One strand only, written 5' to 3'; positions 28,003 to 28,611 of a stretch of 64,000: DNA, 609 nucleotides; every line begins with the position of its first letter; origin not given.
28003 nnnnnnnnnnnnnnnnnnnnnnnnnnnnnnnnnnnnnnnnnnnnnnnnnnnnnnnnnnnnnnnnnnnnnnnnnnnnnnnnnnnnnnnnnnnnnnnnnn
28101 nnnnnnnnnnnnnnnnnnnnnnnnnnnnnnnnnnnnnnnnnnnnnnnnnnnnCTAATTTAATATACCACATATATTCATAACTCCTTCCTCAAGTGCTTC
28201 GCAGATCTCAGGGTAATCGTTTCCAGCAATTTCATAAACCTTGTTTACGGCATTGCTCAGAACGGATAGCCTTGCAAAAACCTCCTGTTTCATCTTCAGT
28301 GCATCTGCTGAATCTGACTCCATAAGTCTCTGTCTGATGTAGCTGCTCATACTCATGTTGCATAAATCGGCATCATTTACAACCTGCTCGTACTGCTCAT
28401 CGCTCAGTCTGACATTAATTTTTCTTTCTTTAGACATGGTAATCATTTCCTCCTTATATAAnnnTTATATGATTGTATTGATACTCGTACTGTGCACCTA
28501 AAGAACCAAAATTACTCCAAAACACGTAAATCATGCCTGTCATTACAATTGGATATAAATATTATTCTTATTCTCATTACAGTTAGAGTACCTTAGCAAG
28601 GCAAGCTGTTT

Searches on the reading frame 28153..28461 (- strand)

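Call 9: search_protein_families(library=pfam, proteins=[window:28153-28461:-], max_evalue=0.01)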
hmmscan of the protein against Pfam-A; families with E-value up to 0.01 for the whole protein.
window:28153-28461:- (102 aa): 3 families
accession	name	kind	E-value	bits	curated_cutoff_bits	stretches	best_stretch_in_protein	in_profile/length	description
PF21983.2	NikA-like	-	9.3e-11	42.2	27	1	11-76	3-69/72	Mobilization protein NikA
PF19807.5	DUF6290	-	0.0005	20.6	27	1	15-48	4-37/72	Family of unknown function (DUF6290)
PF03869.20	Arc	-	0.0047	17.2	20.4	1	9-49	1-41/50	Arc-like DNA binding domain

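Call 89: search_protein_families(library=phrogs, proteins=[window:28153-28461:-], max_evalue=0.0001)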
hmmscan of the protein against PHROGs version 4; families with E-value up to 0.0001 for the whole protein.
window:28153-28461:- (102 aa): 1 family
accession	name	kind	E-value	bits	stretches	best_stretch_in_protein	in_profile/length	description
phrog_795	-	other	2.9e-05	25.4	1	6-60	11-65/116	partition protein ATPase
